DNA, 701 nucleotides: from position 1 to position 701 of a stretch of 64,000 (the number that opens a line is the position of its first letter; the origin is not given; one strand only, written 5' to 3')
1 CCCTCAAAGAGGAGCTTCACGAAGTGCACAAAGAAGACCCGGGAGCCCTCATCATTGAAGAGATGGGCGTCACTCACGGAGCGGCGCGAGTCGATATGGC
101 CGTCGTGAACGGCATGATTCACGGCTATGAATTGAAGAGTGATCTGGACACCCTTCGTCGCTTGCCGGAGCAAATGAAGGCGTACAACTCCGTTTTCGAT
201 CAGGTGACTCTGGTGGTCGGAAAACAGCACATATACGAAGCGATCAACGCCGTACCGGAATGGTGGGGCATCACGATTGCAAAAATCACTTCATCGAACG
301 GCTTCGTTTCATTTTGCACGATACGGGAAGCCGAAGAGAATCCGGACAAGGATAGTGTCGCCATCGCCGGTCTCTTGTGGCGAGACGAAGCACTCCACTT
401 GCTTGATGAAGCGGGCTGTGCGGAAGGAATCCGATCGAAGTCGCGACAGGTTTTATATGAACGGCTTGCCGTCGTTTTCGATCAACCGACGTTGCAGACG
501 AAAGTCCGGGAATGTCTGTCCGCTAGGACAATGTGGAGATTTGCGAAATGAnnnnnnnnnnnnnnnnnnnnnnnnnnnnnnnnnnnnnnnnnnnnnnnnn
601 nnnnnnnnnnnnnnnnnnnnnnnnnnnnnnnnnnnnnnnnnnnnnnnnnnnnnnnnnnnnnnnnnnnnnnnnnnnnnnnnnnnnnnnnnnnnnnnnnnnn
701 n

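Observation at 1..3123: Candidate uncharacterised defence module: HigB toxin, HigA-HTH fused to ImmA/IrrE M78 peptidase, Beta-protein (sce7725-like), with convergent PD-(D/E)xK (sce7726-like) gene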

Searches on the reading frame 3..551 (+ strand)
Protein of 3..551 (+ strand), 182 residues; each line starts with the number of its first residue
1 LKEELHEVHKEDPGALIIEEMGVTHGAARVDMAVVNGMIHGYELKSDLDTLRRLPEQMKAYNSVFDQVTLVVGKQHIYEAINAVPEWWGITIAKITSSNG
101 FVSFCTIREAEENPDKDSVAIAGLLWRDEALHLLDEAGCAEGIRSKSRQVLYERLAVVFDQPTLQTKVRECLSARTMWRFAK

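Call 4: search_protein_families(library=pfam, proteins=[window:3-551:+], max_evalue=0.1)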
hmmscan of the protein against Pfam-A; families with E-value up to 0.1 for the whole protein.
window:3-551:+ (182 aa): 0 families

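Call 5: search_protein_families(library=ncbifam, proteins=[window:3-551:+], max_evalue=0.1)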
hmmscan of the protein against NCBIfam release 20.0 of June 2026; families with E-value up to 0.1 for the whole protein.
window:3-551:+ (182 aa): 1 family
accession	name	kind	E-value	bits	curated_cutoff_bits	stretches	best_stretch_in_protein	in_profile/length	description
NF033832.1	sce7726_fam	subfamily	4.2e-45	153.9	70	1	3-176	12-183/184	sce7726 family protein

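Call 6: search_protein_families(library=padloc, proteins=[window:3-551:+], max_evalue=0.1)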
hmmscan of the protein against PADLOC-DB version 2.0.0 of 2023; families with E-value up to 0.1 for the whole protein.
window:3-551:+ (182 aa): 1 family
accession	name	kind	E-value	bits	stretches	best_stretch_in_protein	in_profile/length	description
PDLC02989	cll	-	2.4e-28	97.7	1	15-155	27-164/265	-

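Call 47: find_homologous_proteins(query=window:3-548:+, max_evalue=0.00001)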
Query window:3-548:+ (182 aa): 525 proteins with E <= 0.00001 among 663 candidates; the best 120 are listed.
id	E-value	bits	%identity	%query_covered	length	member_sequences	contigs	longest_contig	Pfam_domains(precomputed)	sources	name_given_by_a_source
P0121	1.3e-116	404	100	100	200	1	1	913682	PF26915.1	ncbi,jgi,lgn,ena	jgi:hypothetical protein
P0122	2.5e-93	328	81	100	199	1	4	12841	PF26915.1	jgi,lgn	jgi:hypothetical protein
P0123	2.6e-89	315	80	100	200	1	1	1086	PF26915.1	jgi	jgi:hypothetical protein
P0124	2.7e-86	306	77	99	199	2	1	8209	PF26915.1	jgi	jgi:hypothetical protein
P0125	5.3e-85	301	75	100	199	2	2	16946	PF26915.1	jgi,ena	jgi:hypothetical protein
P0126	1.4e-83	297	73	100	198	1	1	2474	PF26915.1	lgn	-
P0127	1.4e-83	297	71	100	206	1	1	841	PF26915.1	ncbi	-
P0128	1.4e-83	297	71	100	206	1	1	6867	PF26915.1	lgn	-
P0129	2.8e-83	296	73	100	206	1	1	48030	PF26915.1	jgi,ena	jgi:hypothetical protein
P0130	1.3e-82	294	76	99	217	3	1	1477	PF26915.1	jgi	jgi:hypothetical protein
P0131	2.5e-81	289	71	100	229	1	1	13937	PF26915.1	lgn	-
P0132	5.5e-81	288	72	100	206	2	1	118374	PF26915.1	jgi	jgi:hypothetical protein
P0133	1.3e-80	287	70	100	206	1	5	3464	PF26915.1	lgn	-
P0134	8.0e-80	284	69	100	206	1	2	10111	PF26915.1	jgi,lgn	jgi:hypothetical protein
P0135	1.4e-79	284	70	100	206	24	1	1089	PF26915.1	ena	-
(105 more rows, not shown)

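Call 54: search_solved_structures(query=A2, max_evalue=1)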
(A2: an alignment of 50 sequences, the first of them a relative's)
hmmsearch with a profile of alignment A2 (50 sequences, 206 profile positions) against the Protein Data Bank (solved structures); distinct sequences matched with E-value up to 1: 0.

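Call 58: predict_structure(alignment_id=A2)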
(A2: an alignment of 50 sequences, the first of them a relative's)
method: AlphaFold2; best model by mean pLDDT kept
length: 200 residues; sequences in the alignment: 50
mean_pLDDT: 88.9   pTM: 0.84
mean pLDDT of the five models: 88.9, 88.0, 88.0, 87.2, 86.9
residues with pLDDT >= 90: 137; 70-90: 47; 50-70: 9; < 50: 7
segments of 3 or more residues with pLDDT < 50: 1-4, 198-200
pLDDT, mean of each block of 10 residues (from residue 1): 52 89 94 90 84 95 88 91 96 89 96 81 95 96 95 94 94 97 95 68
secondary structure, 60 per line:
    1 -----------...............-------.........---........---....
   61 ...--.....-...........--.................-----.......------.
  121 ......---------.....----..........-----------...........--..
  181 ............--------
elements in order: H12-26 E34-42 E46-53 E57-63 H66-70 H72-82 E85-91 H92-101 E107-113 E120-126 H136-140 H145-154 H166-176 H179-192

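Call 78: find_related_loci(query=A2, collection=viral_contigs, flank=6000)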
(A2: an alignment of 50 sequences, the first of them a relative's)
Query A2 (200 aa) in viral_contigs; peptide patterns used: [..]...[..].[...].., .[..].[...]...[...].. (x = any residue, [..] = any of these).
4 stretches matched a pattern; 1 encode a relative of the query (tblastn E <= 1e-3); 1 distinct loci.
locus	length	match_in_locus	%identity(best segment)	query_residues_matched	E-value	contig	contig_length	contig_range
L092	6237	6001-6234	58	12-89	8e-29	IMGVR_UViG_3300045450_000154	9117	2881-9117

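Call 84: search_dna_similar(query=P0121, collection=plasmids, mode=protein, max_evalue=0.000001, max_rows=40, rows=spread)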
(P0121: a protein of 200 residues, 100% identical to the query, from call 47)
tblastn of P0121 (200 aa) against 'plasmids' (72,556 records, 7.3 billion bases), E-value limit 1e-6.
Records with a match: 50; places in all: 50; records where one place covers at least 80% of the query: 31.
Best place of each record, by identity: <60% 50.
By first word of the organism name: Agrobacterium 6; Rhizobium 5; Rhodococcus 4; Pseudomonas 4; Sinorhizobium 3; Acinetobacter 3; Ralstonia 3; Bacillus 2; Moraxella 2; Escherichia 1; and 17 more.
By predicted mobility (MOB-suite, as given by PLSDB): non-mobilizable 29; conjugative 13; mobilizable 8.
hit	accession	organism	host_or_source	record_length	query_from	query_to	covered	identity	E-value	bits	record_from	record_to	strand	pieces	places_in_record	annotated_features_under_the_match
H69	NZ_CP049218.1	Agrobacterium tumefaciens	Clematis,cell culture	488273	12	196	93%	46.5%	7e-49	177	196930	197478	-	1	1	sce7726 family protein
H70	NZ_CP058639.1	Rhodococcus sp. ZPP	cell culture,soil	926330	12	197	93%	44.4%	2e-35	138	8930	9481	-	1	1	sce7726 family protein | beta family protein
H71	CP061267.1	Escherichia coli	Sheep,cell culture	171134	15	200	93%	43.0%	5e-43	160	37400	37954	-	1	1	sce7726 family protein | beta family protein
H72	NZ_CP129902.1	Rhodococcus ruber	soil,bacterial genome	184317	15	197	92%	42.9%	1e-32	130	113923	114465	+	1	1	sce7726 family protein | beta family protein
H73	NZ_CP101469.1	Rhodococcus gordoniae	water,poultry farm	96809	15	197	92%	42.4%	4e-32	129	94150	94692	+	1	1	sce7726 family protein | beta family protein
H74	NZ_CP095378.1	Bacillus cereus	cell cuture,Pond silt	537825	6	198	97%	38.3%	1e-35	139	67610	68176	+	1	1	sce7726 family protein | beta family protein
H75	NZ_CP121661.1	Sinorhizobium terangae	Desmanthus virgatus,cell culture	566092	10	197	94%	38.8%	8e-36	139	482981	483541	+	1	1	sce7726 family protein | beta family protein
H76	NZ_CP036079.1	Bacillus mycoides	cell culture,soil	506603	6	198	97%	37.8%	1e-35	138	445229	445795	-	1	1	sce7726 family protein | beta family protein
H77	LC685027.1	Pseudomonas aeruginosa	-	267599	2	193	96%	37.8%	1e-22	101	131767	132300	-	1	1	sce7726 family protein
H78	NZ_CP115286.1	Pseudomonas aeruginosa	Homo sapiens,culture samples from human ...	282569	2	193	96%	37.8%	1e-22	101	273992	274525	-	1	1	sce7726 family protein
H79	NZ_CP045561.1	Acinetobacter nosocomialis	Homo sapiens,blood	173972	10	197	94%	37.2%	1e-33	133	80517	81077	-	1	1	sce7726 family protein | hypothetical protein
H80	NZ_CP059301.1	Acinetobacter baumannii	Homo sapiens,blood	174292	10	197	94%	37.2%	1e-33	133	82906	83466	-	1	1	sce7726 family protein | hypothetical protein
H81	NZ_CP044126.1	Rhizobium sp. BG4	Prosopis cineraria,pure bacterial ...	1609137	6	198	97%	36.3%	2e-32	129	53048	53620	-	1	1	record has no annotation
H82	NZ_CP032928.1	Agrobacterium tumefaciens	Rubus sp.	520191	10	197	94%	36.7%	4e-34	134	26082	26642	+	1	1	sce7726 family protein | beta family protein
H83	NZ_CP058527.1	Agrobacterium tumefaciens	-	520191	10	197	94%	36.7%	4e-34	134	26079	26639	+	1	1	sce7726 family protein | beta family protein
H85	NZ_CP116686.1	Agrobacterium fabrum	cell culture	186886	10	197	94%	36.7%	4e-34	134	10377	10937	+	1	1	sce7726 family protein | beta family protein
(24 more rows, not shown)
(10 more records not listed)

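Call 85: get_annotated_region(hit=H71, flank=4500)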
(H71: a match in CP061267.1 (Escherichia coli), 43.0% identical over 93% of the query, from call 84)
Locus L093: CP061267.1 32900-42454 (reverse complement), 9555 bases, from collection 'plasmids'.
description: Escherichia coli strain STEC1024 plasmid pSTEC1024_3, complete sequence
organism: Escherichia coli (NCBI taxid 562)
taxonomy: Bacteria; Pseudomonadota; Gammaproteobacteria; Enterobacterales; Enterobacteriaceae; Escherichia; Escherichia coli
host: -; source: Sheep,cell culture; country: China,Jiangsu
typing (MOB-suite, as given by PLSDB): non-mobilizable
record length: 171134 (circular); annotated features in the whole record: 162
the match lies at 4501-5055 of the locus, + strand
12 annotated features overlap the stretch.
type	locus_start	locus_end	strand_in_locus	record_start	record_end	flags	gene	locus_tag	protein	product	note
CDS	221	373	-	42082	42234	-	-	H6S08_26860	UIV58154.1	DUF1391 family protein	-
CDS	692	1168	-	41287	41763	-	-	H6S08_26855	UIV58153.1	hypothetical protein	-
CDS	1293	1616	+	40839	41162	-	-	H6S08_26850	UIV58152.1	transcriptional regulator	-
CDS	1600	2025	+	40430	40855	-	-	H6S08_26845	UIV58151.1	Rha family transcriptional regulator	-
CDS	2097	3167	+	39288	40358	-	-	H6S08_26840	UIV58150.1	phage replisome organizer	-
CDS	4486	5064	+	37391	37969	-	-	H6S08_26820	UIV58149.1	sce7726 family protein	-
CDS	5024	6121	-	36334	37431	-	-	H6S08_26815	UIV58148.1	beta family protein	-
CDS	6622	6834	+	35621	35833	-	-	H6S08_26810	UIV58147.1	type I toxin-antitoxin system Hok family toxin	-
CDS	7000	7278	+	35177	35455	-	-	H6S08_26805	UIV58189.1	hypothetical protein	-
CDS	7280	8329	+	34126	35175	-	-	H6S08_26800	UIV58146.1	DUF968 domain-containing protein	-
CDS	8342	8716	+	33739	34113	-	-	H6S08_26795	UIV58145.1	RusA family crossover junction endodeoxyribonuclease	-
CDS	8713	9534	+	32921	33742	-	-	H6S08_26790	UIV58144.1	antitermination protein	-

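Call 86: get_annotated_region(hit=H85, flank=4500)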
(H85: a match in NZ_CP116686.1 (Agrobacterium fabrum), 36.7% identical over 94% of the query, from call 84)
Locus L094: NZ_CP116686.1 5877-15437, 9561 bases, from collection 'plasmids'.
description: Agrobacterium fabrum strain 2788 plasmid pAt2788b, complete sequence
organism: Agrobacterium fabrum (NCBI taxid 1176649)
taxonomy: Bacteria; Pseudomonadota; Alphaproteobacteria; Hyphomicrobiales; Rhizobiaceae; Agrobacterium; Agrobacterium fabrum
host: -; source: cell culture; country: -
typing (MOB-suite, as given by PLSDB): conjugative; relaxase MOBQ; mating-pair formation MPF_T
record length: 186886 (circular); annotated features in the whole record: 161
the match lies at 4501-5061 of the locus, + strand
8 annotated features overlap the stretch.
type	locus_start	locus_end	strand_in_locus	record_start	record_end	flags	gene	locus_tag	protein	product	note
CDS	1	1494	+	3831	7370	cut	-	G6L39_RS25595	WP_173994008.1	SIR2 family protein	-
CDS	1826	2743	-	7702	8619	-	-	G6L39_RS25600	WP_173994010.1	recombinase family protein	GO:0006310 - DNA recombination [Evidence IEA]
CDS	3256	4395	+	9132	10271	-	-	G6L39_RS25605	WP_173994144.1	RHE_PE00001 family protein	-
CDS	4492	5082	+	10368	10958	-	-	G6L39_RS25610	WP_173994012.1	sce7726 family protein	-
CDS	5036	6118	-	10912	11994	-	-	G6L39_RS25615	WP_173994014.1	beta family protein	-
CDS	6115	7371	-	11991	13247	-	-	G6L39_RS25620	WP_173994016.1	XRE family transcriptional regulator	-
CDS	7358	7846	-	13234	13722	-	-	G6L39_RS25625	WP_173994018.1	hypothetical protein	-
CDS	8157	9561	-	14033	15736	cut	-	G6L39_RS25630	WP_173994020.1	RNA-directed DNA polymerase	-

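Call 87: get_annotated_region(hit=H74, flank=4500)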
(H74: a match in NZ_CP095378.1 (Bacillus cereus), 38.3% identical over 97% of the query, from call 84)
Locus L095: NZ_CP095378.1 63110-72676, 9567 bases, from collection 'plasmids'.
description: Bacillus cereus strain SEM-15 plasmid pb1, complete sequence
organism: Bacillus cereus (NCBI taxid 1396)
taxonomy: Bacteria; Bacillota; Bacilli; Bacillales; Bacillaceae; Bacillus; Bacillus cereus
host: -; source: cell cuture,Pond silt; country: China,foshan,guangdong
typing (MOB-suite, as given by PLSDB): non-mobilizable; replicon rep_cluster_125; mating-pair formation MPF_T
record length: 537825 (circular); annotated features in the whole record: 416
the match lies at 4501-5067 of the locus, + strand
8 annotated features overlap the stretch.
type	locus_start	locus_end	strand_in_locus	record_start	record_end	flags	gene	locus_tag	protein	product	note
CDS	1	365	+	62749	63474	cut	-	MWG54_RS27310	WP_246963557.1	hypothetical protein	-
CDS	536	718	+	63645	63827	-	-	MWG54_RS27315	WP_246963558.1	DUF4236 domain-containing protein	-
CDS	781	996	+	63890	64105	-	-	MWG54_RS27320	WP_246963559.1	hypothetical protein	-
CDS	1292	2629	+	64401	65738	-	-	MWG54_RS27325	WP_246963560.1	ATP-binding protein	-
CDS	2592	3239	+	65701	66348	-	-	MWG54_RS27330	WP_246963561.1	hypothetical protein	-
CDS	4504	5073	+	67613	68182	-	-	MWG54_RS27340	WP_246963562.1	sce7726 family protein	-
CDS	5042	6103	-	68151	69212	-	-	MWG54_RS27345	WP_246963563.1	beta family protein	-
CDS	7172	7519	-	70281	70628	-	-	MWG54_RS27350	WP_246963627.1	type II toxin-antitoxin system PemK/MazF family toxin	-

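Call 88: get_annotated_region(hit=H70, flank=4500)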
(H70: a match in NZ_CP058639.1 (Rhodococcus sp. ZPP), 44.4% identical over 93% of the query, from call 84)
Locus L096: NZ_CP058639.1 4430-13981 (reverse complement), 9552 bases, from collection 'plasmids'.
description: Rhodococcus sp. ZPP plasmid pRZP2, complete sequence
organism: Rhodococcus sp. ZPP (NCBI taxid 2749906)
taxonomy: Bacteria; Actinomycetota; Actinomycetes; Mycobacteriales; Nocardiaceae; Rhodococcus; Rhodococcus sp. ZPP
host: -; source: cell culture,soil; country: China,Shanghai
typing (MOB-suite, as given by PLSDB): mobilizable; relaxase MOBP,MOBP
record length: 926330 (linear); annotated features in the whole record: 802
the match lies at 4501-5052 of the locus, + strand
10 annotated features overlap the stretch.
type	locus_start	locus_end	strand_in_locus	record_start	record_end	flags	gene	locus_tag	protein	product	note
CDS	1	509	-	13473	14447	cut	-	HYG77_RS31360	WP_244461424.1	tripartite tricarboxylate transporter substrate binding protein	-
CDS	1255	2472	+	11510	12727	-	-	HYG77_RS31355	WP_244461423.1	lipase family protein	GO:0016042 - lipid catabolic process [Evidence IEA]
CDS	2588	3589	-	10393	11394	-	-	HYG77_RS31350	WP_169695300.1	Abi family protein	-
CDS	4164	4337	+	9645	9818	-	-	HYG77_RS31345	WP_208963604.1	hypothetical protein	-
CDS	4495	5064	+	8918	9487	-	-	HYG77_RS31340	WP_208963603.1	sce7726 family protein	-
CDS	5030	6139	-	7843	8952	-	-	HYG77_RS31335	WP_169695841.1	beta family protein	-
CDS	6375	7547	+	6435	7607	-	-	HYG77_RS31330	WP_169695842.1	ATP-binding protein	-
CDS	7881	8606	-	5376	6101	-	-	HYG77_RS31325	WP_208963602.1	hypothetical protein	-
CDS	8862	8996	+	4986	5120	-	-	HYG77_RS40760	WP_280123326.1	hypothetical protein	-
CDS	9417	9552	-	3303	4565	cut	-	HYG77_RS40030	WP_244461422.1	hypothetical protein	-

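Call 92: search_protein_families(library=pfam, proteins=[L094:7358-7846:-, L094:6115-7371:-], max_evalue=0.01)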
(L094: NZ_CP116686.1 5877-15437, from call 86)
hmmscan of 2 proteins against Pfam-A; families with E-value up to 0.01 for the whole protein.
L094:7358-7846:- (162 aa): 1 family
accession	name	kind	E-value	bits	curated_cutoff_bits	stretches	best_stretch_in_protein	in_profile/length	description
PF22014.2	DUF6932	-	6e-29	101.7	27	1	15-145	8-141/142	Family of unknown function (DUF6932)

L094:6115-7371:- (418 aa): 7 families
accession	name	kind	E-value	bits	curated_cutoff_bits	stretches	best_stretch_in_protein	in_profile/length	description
PF06114.19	Peptidase_M78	-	6.8e-09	36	22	1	289-390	27-122/123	IrrE N-terminal-like domain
PF01381.28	HTH_3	-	1.4e-08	35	23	1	81-132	2-52/55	Helix-turn-helix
PF13443.12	HTH_26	-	5.3e-05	23.8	22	1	84-132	6-54/63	Cro/C1-type HTH DNA-binding domain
PF13560.12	HTH_31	-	0.00015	22.4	27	1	80-130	6-56/64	Helix-turn-helix domain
PF13744.12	HTH_37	-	0.00027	21.1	27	1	80-133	23-76/80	Helix-turn-helix domain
PF13413.12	HTH_25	-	0.00044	20.5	24.6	1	80-113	2-35/62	Helix-turn-helix domain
PF11268.13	DUF3071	-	0.0034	18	26.9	1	76-110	56-90/168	Protein of unknown function (DUF3071)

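Call 93: search_protein_families(library=padloc, proteins=[L094:7358-7846:-, L094:6115-7371:-, L094:5036-6118:-, L093:5024-6121:-], max_evalue=0.001)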
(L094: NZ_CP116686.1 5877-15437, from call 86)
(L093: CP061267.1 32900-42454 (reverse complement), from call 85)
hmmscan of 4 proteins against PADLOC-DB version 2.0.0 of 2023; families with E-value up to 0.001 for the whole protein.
L094:7358-7846:- (162 aa): 1 family
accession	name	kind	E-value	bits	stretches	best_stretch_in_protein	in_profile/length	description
PDLC04744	PDC-M63A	-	5.2e-08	31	1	18-147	12-149/152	-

L094:6115-7371:- (418 aa): 15 families
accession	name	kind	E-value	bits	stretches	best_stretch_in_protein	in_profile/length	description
PDLC03982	PD-Lambda-2_B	-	9.1e-74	247.1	1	87-414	71-397/402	-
PDLC03947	RmrA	-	1.3e-11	42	2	76-124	12-62/383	-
PDLC03945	RmrA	-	2.5e-10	38.1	2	307-361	210-259/394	-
PDLC03949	RmrA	-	6.9e-10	36.3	1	79-132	6-58/363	-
PDLC03954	RmrA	-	5.7e-09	33.4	1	78-133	13-67/380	-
PDLC03952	RmrA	-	2.6e-08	31.1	1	77-130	24-76/395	-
PDLC03951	RmrA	-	3.2e-08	30.9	0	78-132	11-64/400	-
PDLC03944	RmrA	-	5.7e-08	30.2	0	80-129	11-59/384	-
PDLC04141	capP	-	7.7e-08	30.1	1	307-382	69-142/242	capP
PDLC03948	RmrA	-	9.2e-08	29.4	0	261-361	164-259/397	-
PDLC03946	RmrA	-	1.5e-06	25.2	1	310-392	195-266/357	-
PDLC03956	RmrA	-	9.3e-06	22.9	0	77-132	10-65/399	-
PDLC04142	capH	-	0.00026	20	1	80-142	11-72/103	capH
PDLC02926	HTH_VI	-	0.00042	18.5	1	78-133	4-58/92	-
PDLC03955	RmrA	-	0.0007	16.9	0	76-130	21-74/371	-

L094:5036-6118:- (360 aa): 2 families
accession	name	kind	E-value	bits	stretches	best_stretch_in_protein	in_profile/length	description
PDLC03983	PD-Lambda-2_C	-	8.1e-37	125.1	1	7-353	6-351/374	-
PDLC03984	PD-Lambda-2_C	-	3.1e-31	106.8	1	6-353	3-361/377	-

L093:5024-6121:- (365 aa): 4 families
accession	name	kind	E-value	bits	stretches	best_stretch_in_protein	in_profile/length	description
PDLC03983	PD-Lambda-2_C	-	1.8e-41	140.4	1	4-362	6-354/374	-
PDLC03984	PD-Lambda-2_C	-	1.7e-38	130.7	1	1-358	1-360/377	-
PDLC03985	PD-Lambda-2_C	-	1.4e-05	23.2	1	1-119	1-121/192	-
PDLC02985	beta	-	0.00021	18.2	0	4-40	9-45/355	-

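Call 100: search_protein_families(library=phrogs, proteins=[P0121], max_evalue=0.001)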
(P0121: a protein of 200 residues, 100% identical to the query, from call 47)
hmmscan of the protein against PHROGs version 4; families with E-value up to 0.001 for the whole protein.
P0121 (200 aa): 1 family
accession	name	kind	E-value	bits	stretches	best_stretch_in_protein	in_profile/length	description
phrog_984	-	unknown function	1.9e-34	120.5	1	11-156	6-155/230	-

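Call 101: search_protein_families(library=ncbifam, proteins=[P0121, L093:5024-6121:-, L094:5036-6118:-], max_evalue=0.01)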
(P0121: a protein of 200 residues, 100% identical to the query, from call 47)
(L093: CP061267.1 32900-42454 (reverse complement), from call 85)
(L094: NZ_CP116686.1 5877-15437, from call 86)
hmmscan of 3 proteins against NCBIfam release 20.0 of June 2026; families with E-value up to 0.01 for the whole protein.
P0121 (200 aa): 1 family
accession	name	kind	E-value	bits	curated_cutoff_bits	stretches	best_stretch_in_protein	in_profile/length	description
NF033832.1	sce7726_fam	subfamily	2.8e-48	164.3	70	1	11-194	2-183/184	sce7726 family protein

L093:5024-6121:- (365 aa): 0 families

L094:5036-6118:- (360 aa): 0 families
